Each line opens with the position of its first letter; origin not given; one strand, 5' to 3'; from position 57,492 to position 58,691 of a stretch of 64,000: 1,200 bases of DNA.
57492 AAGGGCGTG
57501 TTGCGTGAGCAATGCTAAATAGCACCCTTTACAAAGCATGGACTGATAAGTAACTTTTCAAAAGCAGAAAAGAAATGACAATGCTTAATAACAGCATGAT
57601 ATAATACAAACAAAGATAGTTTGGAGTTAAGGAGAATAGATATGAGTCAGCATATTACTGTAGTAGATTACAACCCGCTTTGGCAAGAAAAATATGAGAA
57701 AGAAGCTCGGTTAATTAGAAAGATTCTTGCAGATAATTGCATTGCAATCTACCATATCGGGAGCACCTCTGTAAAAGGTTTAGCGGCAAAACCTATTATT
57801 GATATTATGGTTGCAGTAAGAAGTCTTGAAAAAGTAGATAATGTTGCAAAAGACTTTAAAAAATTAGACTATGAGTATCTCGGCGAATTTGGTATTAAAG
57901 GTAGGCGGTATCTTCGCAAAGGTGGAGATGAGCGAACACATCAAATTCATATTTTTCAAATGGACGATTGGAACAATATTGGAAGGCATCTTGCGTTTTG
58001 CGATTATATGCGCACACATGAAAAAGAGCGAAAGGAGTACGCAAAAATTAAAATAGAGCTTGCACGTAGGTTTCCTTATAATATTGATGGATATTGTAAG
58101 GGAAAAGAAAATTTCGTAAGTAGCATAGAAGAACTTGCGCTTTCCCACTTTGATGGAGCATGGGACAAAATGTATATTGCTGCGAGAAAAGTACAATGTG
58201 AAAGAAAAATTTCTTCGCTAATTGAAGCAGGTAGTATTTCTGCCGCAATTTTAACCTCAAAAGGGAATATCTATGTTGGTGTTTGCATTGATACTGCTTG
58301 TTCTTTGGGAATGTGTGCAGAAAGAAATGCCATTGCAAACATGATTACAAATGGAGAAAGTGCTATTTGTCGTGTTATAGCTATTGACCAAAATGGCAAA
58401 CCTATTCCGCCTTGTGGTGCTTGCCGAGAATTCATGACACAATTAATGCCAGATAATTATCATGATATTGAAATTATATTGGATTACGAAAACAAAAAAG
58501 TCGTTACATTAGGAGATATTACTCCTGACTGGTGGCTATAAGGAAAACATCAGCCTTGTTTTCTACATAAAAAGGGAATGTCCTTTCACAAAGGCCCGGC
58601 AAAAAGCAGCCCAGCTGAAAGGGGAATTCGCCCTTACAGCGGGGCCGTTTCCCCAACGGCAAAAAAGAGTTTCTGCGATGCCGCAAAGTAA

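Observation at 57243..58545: About 1.3-kb AT-rich (about 35% GC) single-gene islet encoding a GrpB-cytidine-deaminase fusion, with its own regulated promoter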

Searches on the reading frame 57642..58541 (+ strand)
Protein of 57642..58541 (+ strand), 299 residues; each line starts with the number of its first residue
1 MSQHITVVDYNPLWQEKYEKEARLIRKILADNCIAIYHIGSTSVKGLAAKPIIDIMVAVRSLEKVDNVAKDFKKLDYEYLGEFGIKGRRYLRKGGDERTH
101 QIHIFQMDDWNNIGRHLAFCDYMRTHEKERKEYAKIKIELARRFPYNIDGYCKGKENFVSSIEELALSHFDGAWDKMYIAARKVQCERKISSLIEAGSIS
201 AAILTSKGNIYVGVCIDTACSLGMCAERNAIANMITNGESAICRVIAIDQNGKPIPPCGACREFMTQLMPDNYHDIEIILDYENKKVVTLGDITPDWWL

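Call 4: search_protein_families(library=pfam, proteins=[window:57642-58541:+], max_evalue=0.1)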
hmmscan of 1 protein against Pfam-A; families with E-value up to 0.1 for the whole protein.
window:57642-58541:+ (299 aa): 3 families
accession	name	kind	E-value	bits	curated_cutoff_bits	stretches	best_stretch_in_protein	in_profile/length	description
PF04229.20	GrpB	-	3e-52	177.4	25.5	1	5-163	2-157/159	GrpB protein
PF00383.29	dCMP_cyt_deam_1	-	6.2e-06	26.5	25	1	194-268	21-93/102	Cytidine and deoxycytidylate deaminase zinc-binding region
PF01488.26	Shikimate_DH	-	0.043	14.3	24.3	0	40-79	24-63/138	Shikimate / quinate 5-dehydrogenase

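Call 5: search_protein_families(library=ncbifam, proteins=[window:57642-58541:+], max_evalue=0.1)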
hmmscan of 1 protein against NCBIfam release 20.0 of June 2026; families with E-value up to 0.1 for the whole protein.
window:57642-58541:+ (299 aa): 10 families
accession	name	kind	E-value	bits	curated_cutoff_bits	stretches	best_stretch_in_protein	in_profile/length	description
NF002879.0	PRK03333.1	equivalog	2.2e-18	66.4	215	1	5-164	212-382/395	dephospho-CoA kinase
NF004064.0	PRK05578.1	equivalog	6.7e-16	58.5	74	1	199-296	29-121/130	cytidine deaminase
TIGR01354.1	cyt_deam_tetra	equivalog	1.5e-15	57.6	113.65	1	199-293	23-116/126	cytidine deaminase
NF009076.0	PRK12411.1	equivalog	2.7e-13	50.1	216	1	199-272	26-100/132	cytidine deaminase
NF005314.0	PRK06848.1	equivalog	1e-09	38.5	131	1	197-289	27-125/139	cytidine deaminase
TIGR01355.1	cyt_deam_dimer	equivalog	4.1e-07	29.6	275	1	198-293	44-135/283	cytidine deaminase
NF006155.0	PRK08298.1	equivalog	9e-07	29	129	1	198-298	24-129/136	cytidine deaminase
NF006537.0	PRK09027.1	equivalog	0.00018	21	153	1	201-280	75-149/295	cytidine deaminase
NF053581.1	ANT_3pp_Ic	exception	0.012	15.1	545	1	15-61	10-56/265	aminoglycoside nucleotidyltransferase ANT(3'')-Ic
NF005484.0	PRK07090.1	equivalog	0.05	12.9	261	1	197-242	174-219/260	aldolase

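Call 6: search_protein_families(library=padloc, proteins=[window:57642-58541:+], max_evalue=0.1)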
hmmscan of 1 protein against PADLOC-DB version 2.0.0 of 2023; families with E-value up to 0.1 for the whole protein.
window:57642-58541:+ (299 aa): 0 families

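Call 7: search_solved_structures(query=window:57642-58541:+, max_evalue=0.01, show_alignments=3)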
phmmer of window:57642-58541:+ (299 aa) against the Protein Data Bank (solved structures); distinct sequences matched with E-value up to 0.01: 24.
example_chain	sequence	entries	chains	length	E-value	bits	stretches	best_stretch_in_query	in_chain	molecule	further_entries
2nrk_A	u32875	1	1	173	6.4e-50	173.4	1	4-169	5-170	Hypothetical protein GrpB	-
2d30_A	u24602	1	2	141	8.4e-12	48.3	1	198-295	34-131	cytidine deaminase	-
8x6u_A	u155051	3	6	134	2.1e-10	43.7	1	199-291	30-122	EfCDA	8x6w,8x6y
1mq0_A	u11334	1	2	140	3e-10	43.2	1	199-267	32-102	Cytidine Deaminase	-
1zab_A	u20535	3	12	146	6.4e-10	42.1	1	198-268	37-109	Cytidine deaminase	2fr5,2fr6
1jtk_A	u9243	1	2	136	2.1e-09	40.4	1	198-272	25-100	cytidine deaminase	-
1r5t_A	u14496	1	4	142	4.1e-09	39.5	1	186-295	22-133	Cytidine deaminase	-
3dmo_A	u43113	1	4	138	6.3e-09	38.8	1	195-297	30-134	Cytidine deaminase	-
1ux0_A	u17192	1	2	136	7.6e-09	38.6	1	198-272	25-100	CYTIDINE DEAMINASE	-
1uwz_A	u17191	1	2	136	1.5e-08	37.6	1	198-272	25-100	CYTIDINE DEAMINASE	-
1ux1_A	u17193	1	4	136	1.7e-07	34.1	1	198-272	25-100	CYTIDINE DEAMINASE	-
3r2n_A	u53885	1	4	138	3.1e-06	30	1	199-266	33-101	Cytidine deaminase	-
4wig_A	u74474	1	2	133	9e-06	28.5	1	198-296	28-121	Cytidine deaminase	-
4f3w_A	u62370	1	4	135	1e-05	28.3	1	199-266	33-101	Cytidine deaminase Cdd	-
6kw6_A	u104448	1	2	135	1.6e-05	27.6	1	198-266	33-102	cytidine deaminase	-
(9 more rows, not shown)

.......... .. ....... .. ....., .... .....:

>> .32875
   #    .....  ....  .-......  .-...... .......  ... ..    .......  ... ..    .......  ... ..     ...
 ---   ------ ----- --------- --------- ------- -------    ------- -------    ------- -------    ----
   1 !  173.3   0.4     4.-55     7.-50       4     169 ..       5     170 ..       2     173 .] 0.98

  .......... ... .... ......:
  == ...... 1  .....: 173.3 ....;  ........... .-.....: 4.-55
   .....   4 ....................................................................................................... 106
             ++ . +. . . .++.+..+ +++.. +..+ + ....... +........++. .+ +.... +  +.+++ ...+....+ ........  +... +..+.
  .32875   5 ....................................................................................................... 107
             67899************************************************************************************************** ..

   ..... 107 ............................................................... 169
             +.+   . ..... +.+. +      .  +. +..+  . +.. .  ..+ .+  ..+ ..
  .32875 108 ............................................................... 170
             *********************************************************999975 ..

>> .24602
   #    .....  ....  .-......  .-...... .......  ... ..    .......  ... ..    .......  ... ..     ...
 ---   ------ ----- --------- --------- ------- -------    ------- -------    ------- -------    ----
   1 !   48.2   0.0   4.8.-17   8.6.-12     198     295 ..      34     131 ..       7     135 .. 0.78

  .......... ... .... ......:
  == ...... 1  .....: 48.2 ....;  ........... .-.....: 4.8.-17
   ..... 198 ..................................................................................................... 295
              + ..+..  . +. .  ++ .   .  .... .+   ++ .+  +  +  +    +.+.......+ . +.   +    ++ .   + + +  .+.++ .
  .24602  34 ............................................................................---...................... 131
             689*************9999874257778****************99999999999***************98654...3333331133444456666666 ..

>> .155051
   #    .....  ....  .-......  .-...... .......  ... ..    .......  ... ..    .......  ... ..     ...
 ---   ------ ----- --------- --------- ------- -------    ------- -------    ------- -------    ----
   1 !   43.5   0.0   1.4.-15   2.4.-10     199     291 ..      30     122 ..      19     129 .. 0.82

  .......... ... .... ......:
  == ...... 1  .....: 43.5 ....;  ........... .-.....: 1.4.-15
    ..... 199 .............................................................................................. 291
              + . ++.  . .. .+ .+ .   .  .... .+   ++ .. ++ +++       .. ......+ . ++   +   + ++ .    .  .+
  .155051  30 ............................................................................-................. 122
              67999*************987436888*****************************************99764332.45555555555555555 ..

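Call 8: find_homologous_proteins(query=window:57642-58541:+, max_evalue=0.001)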
Query window:57642-58541:+ (299 aa): 3057 proteins with E <= 0.001 among 3688 candidates; the best 120 are listed.
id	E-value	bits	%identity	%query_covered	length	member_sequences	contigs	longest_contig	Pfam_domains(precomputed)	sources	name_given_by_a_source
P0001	1.9e-202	689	100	100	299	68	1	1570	PF00383.30,PF04229.21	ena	-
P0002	2.5e-178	610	88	100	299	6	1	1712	PF00383.30,PF04229.21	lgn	-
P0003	3.0e-172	590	85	100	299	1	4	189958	PF00383.30,PF04229.21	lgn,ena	-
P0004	1.1e-171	588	84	100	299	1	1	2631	PF00383.30,PF04229.21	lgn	-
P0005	1.4e-171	588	84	100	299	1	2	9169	PF00383.30,PF04229.21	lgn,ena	-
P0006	1.5e-171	588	84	100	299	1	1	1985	PF00383.30,PF04229.21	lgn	-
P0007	3.6e-171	586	78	100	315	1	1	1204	PF00383.30,PF04229.21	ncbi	-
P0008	1.1e-170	585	84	100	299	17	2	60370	PF00383.30,PF04229.21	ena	-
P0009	1.2e-170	585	84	100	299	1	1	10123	PF00383.30,PF04229.21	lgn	-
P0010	1.3e-169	581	84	100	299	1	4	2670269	PF00383.30,PF04229.21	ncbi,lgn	-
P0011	4.6e-169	579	83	100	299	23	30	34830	PF00383.30,PF04229.21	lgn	-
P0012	7.4e-169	579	83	100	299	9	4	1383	PF00383.30,PF04229.21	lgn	-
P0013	3.3e-167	573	82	100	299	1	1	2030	PF00383.30,PF04229.21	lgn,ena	-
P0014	3.9e-167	573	82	100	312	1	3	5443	PF00383.30,PF04229.21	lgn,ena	-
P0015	7.9e-167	572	82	100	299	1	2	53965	PF00383.30,PF04229.21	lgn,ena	-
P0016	9.3e-167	572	82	100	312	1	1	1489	PF00383.30,PF04229.21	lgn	-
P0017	1.4e-166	571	82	100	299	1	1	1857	PF00383.30,PF04229.21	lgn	-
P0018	3.6e-166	570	82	100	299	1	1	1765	PF00383.30,PF04229.21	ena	-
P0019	4.1e-166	570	83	100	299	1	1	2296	PF00383.30,PF04229.21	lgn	-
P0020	4.8e-166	570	82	100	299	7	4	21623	PF00383.30,PF04229.21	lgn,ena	-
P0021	4.8e-166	570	80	100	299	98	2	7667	PF00383.30,PF04229.21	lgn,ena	-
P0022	1.2e-165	568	82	100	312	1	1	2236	PF04229.21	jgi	-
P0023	1.3e-165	568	82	100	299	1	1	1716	PF00383.30,PF04229.21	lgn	-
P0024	1.4e-165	568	82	100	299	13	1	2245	PF00383.30,PF04229.21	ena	-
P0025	1.4e-165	568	82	100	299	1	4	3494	PF00383.30,PF04229.21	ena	-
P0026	1.8e-165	568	82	100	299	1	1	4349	PF00383.30,PF04229.21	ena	-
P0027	1.9e-165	568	82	100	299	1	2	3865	PF00383.30,PF04229.21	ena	-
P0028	1.9e-165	568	80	100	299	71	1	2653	PF00383.30,PF04229.21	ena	-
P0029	7.0e-165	566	81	100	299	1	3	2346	PF00383.30,PF04229.21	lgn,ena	-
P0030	4.7e-164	563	81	100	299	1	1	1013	PF00383.30,PF04229.21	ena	-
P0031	4.9e-164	563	80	100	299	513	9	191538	PF00383.30,PF04229.21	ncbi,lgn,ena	-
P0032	1.4e-163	562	79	100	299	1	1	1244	PF00383.30,PF04229.21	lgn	-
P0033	1.7e-163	561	80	100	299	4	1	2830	PF00383.30,PF04229.21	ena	-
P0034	2.3e-163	561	80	100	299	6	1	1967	PF00383.30,PF04229.21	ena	-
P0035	2.4e-163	561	80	100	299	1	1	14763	PF00383.30,PF04229.21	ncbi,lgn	-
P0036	2.8e-163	560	80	100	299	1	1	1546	PF00383.30,PF04229.21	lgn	-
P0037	6.2e-163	559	81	100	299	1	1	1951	PF00383.30,PF04229.21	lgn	-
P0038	1.5e-162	558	80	100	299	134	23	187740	PF00383.30,PF04229.21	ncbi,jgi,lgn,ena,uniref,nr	ncbi:GrpB family protein [uncultured Subdoligranulum sp.]|jgi:GrpB-like predicted nucleotidyltransfe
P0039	2.2e-162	558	78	100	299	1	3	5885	PF00383.30,PF04229.21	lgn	-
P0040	3.0e-162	557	79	100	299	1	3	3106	PF00383.30,PF04229.21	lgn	-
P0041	3.2e-162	557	79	100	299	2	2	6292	PF00383.30,PF04229.21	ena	-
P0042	4.0e-162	557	78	100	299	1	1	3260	PF00383.30,PF04229.21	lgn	-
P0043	5.1e-162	556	79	100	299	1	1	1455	PF00383.30,PF04229.21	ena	-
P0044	8.3e-162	556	79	100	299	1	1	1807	PF00383.30,PF04229.21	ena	-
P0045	9.3e-162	555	79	100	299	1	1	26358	PF00383.30,PF04229.21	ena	-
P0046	1.2e-161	555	80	100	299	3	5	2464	PF00383.30,PF04229.21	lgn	-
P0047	3.1e-161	554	80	100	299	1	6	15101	PF00383.30,PF04229.21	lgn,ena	-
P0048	3.7e-161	554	79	100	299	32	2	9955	PF00383.30,PF04229.21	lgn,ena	-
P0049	4.1e-161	553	79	100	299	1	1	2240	PF00383.30,PF04229.21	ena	-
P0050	4.3e-161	553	80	100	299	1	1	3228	PF00383.30,PF04229.21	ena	-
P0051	4.5e-161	553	78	100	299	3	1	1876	PF00383.30,PF04229.21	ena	-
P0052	4.5e-161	553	79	100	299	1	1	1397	PF00383.30,PF04229.21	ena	-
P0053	4.8e-161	553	79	100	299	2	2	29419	PF00383.30,PF04229.21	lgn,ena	-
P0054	8.8e-161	552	79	100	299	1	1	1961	PF00383.30,PF04229.21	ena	-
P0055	1.6e-160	551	79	100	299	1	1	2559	PF00383.30,PF04229.21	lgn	-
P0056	1.8e-160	551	79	100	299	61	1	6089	PF00383.30,PF04229.21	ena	-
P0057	1.8e-160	551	79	100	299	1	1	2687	PF00383.30,PF04229.21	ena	-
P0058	1.9e-160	551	79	100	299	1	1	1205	PF00383.30,PF04229.21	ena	-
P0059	2.2e-160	551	78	100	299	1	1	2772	PF00383.30,PF04229.21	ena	-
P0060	2.6e-160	551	83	95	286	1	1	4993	PF00383.30,PF04229.21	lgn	-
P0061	2.6e-160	551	79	100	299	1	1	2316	PF00383.30,PF04229.21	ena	-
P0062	3.0e-160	551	78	100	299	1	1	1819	PF00383.30,PF04229.21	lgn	-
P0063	3.2e-160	550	79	100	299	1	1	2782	PF00383.30,PF04229.21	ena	-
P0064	4.4e-160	550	77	100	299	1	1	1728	PF00383.30,PF04229.21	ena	-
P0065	4.8e-160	550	79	100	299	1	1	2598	PF00383.30,PF04229.21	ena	-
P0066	5.3e-160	550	79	100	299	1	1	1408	PF00383.30,PF04229.21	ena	-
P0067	9.9e-160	549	78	100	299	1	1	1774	PF00383.30,PF04229.21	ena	-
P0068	1.7e-159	548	79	100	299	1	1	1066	PF00383.30,PF04229.21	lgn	-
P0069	2.1e-159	548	78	100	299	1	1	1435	PF00383.30,PF04229.21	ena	-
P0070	2.6e-159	547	78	100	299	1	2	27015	PF00383.30,PF04229.21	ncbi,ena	-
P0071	4.7e-159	547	78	100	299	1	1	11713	PF00383.30,PF04229.21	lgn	-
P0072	5.4e-159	546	79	100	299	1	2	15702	PF00383.30,PF04229.21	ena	-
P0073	6.7e-159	546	78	100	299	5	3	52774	PF00383.30,PF04229.21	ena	-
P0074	1.6e-158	545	79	100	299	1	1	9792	PF00383.30,PF04229.21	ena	-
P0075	3.1e-158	544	78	100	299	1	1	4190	PF00383.30,PF04229.21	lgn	-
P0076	3.7e-158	544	78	100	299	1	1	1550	PF00383.30,PF04229.21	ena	-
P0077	5.1e-158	543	77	100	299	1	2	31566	PF00383.30,PF04229.21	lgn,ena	-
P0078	5.3e-158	543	78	100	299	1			PF00383.30,PF04229.21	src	-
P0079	7.0e-158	543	78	100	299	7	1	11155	PF00383.30,PF04229.21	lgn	-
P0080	7.7e-158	543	79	100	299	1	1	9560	PF00383.30,PF04229.21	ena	-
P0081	3.5e-157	540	77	100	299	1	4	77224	PF00383.30,PF04229.21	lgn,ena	-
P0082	4.6e-157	540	76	100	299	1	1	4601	PF00383.30,PF04229.21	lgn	-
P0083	4.7e-157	540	77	100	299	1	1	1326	PF00383.30,PF04229.21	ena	-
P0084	5.3e-157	540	79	100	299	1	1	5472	PF00383.30,PF04229.21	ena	-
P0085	5.5e-157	540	78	100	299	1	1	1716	PF00383.30,PF04229.21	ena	-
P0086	1.3e-156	539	77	100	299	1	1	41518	PF00383.30,PF04229.21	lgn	-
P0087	1.6e-156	538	75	100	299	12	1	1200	PF00383.30,PF04229.21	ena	-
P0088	1.9e-156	538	79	100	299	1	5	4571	PF00383.30,PF04229.21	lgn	-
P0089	1.9e-156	538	78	100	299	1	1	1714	PF00383.30,PF04229.21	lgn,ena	-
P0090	2.5e-156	538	77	100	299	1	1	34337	PF00383.30,PF04229.21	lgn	-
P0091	3.1e-156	537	79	99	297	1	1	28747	PF00383.30,PF04229.21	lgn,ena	-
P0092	3.5e-156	537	78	100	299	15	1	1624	PF00383.30,PF04229.21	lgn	-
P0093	9.1e-156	536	76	100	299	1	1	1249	PF00383.30,PF04229.21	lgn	-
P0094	9.1e-156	536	79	100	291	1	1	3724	PF00383.30,PF04229.21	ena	-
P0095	9.2e-156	536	77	100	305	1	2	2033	PF00383.30,PF04229.21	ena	-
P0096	9.6e-156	536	77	100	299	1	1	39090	PF00383.30,PF04229.21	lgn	-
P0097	1.0e-155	536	77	100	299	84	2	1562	PF00383.30,PF04229.21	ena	-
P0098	7.5e-155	533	75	100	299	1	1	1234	PF00383.30,PF04229.21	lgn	-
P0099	1.9e-154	532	75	100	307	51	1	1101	PF00383.30,PF04229.21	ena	-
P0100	2.2e-154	531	78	100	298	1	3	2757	PF00383.30,PF04229.21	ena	-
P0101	2.7e-154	531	76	100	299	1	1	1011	PF00383.30,PF04229.21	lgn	-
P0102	1.6e-153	528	80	96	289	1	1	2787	PF00383.30,PF04229.21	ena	-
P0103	2.2e-153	528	76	100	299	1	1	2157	PF00383.30,PF04229.21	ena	-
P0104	4.6e-153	527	74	100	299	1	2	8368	PF00383.30,PF04229.21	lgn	-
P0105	9.3e-153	526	75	100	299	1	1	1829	PF00383.30,PF04229.21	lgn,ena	-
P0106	1.4e-152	525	79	96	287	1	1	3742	PF00383.30,PF04229.21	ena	-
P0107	1.8e-152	525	75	100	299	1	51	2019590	PF00383.30,PF04229.21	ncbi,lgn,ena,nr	ncbi:MAG: GrpB family protein [Clostridium sp.]|nr:GrpB family protein [Clostridium sp.]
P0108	4.3e-152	524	73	100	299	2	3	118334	PF00383.30,PF04229.21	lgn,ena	-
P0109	5.7e-152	523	76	100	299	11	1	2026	PF00383.30,PF04229.21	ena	-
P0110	6.5e-152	523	77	100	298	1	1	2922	PF00383.30,PF04229.21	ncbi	-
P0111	1.2e-151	522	74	100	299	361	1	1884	PF04229.21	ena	-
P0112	1.2e-151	522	75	100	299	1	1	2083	PF00383.30,PF04229.21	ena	-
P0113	1.9e-151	522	73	100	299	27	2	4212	PF00383.30,PF04229.21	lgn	-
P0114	2.3e-151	521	77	100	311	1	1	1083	PF00383.30,PF04229.21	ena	-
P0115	3.4e-151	521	77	100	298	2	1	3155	PF00383.30,PF04229.21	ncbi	-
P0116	4.9e-151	520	76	100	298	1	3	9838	PF00383.30,PF04229.21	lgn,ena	-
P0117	8.7e-151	519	76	100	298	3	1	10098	PF00383.30,PF04229.21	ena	-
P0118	1.1e-150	519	76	100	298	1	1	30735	PF00383.30,PF04229.21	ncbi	-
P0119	1.3e-150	519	76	100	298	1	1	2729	PF00383.30,PF04229.21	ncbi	-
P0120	1.5e-150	519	75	100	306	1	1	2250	PF00383.30,PF04229.21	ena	-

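Call 19: find_encoding_contigs(protein=P0031, flank=6000, max_places=8)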
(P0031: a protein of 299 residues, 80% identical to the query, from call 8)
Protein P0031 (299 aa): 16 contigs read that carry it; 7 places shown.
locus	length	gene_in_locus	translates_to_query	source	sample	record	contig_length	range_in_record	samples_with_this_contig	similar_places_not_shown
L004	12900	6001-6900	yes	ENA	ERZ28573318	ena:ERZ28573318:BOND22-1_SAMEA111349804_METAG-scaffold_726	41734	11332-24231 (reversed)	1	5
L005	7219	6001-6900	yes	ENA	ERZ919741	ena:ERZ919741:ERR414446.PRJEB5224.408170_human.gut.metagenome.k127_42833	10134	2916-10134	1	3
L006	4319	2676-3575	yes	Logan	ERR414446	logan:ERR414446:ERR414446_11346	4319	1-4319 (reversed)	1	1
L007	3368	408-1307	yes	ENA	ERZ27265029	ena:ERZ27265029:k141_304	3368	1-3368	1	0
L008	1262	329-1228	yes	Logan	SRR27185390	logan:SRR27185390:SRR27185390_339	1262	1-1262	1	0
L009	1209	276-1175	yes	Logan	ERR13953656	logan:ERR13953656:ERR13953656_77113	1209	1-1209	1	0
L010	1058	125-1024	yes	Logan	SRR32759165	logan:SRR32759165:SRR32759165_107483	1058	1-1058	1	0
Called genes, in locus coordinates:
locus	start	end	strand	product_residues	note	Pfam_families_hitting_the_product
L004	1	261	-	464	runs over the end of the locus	-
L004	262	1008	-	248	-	PF00005:ABC_tran, PF13304:AAA_21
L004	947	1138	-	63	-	-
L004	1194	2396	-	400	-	PF00672:HAMP, PF00512:HisKA, PF02518:HATPase_c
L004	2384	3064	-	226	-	PF00072:Response_reg, PF00486:Trans_reg_C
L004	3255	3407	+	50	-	-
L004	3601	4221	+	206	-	PF00440:TetR_N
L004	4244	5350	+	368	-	PF03193:RsgA_GTPase, PF00005:ABC_tran (weak), PF01926:MMR_HSR1 (weak)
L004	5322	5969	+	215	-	PF00583:Acetyltransf_1, PF13508:Acetyltransf_7 (weak)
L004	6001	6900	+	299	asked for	PF04229:GrpB, PF00383:dCMP_cyt_deam_1 (weak)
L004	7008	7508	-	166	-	PF13379:NMT1_2 (weak), PF09084:NMT1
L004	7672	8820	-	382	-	-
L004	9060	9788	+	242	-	PF02811:PHP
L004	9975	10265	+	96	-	PF01371:Trp_repressor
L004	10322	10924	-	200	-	PF08876:DUF1836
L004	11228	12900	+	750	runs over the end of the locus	PF00580:UvrD-helicase, PF01443:Viral_helicase1 (faint), PF13245:AAA_19, PF13604:AAA_30 (faint), PF13361:UvrD_C, PF13538:UvrD_C_2, PF21196:PcrA_UvrD_tudor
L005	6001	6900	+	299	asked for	PF04229:GrpB, PF00383:dCMP_cyt_deam_1 (weak)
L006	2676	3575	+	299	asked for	PF04229:GrpB, PF00383:dCMP_cyt_deam_1 (weak)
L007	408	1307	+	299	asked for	PF04229:GrpB, PF00383:dCMP_cyt_deam_1 (weak)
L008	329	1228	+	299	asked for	PF04229:GrpB, PF00383:dCMP_cyt_deam_1 (weak)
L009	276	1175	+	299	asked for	PF04229:GrpB, PF00383:dCMP_cyt_deam_1 (weak)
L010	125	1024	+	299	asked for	PF04229:GrpB, PF00383:dCMP_cyt_deam_1 (weak)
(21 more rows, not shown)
